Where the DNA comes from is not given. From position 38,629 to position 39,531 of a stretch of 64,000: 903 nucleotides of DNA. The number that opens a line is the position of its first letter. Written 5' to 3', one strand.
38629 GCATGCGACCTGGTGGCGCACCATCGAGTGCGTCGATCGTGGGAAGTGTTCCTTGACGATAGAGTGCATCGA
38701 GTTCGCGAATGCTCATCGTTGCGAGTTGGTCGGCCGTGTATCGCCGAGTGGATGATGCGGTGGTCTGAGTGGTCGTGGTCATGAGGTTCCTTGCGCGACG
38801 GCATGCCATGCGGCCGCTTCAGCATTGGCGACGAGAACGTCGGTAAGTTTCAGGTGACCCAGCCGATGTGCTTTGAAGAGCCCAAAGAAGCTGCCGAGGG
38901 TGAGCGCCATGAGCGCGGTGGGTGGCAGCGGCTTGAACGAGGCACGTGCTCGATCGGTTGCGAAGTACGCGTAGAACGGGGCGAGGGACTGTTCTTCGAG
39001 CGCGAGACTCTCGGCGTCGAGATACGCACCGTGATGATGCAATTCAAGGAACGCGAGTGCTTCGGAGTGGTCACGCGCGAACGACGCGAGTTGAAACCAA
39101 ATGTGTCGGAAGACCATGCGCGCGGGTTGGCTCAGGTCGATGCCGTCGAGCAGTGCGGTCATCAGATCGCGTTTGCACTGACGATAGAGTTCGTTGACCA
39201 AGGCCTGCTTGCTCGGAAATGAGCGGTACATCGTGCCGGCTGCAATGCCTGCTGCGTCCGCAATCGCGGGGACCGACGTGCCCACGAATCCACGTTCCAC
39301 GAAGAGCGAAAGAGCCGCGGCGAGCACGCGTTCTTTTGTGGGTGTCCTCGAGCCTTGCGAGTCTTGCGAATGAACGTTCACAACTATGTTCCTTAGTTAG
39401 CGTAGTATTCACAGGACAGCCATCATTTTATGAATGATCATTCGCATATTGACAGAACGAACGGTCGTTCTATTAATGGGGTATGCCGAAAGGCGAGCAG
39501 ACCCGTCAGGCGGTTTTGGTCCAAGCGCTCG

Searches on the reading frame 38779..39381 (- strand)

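Call 88: search_protein_families(library=pfam, proteins=[window:38779-39381:-], max_evalue=0.0001)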
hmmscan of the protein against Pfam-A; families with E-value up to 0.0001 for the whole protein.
window:38779-39381:- (200 aa): 3 families
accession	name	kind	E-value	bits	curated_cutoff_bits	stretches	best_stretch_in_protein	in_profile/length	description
PF16295.10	TetR_C_10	-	1.1e-20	74.8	28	1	74-195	9-130/132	Tetracyclin repressor-like, C-terminal domain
PF00440.29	TetR_N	-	2.1e-16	59.9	24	1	20-65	2-47/47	Bacterial regulatory proteins, tetR family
PF22604.1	TetR_HI_0893_C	-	1.7e-08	35.3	27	1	89-195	4-111/112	Tetracyclin repressor-like HI_0893, C-terminal domain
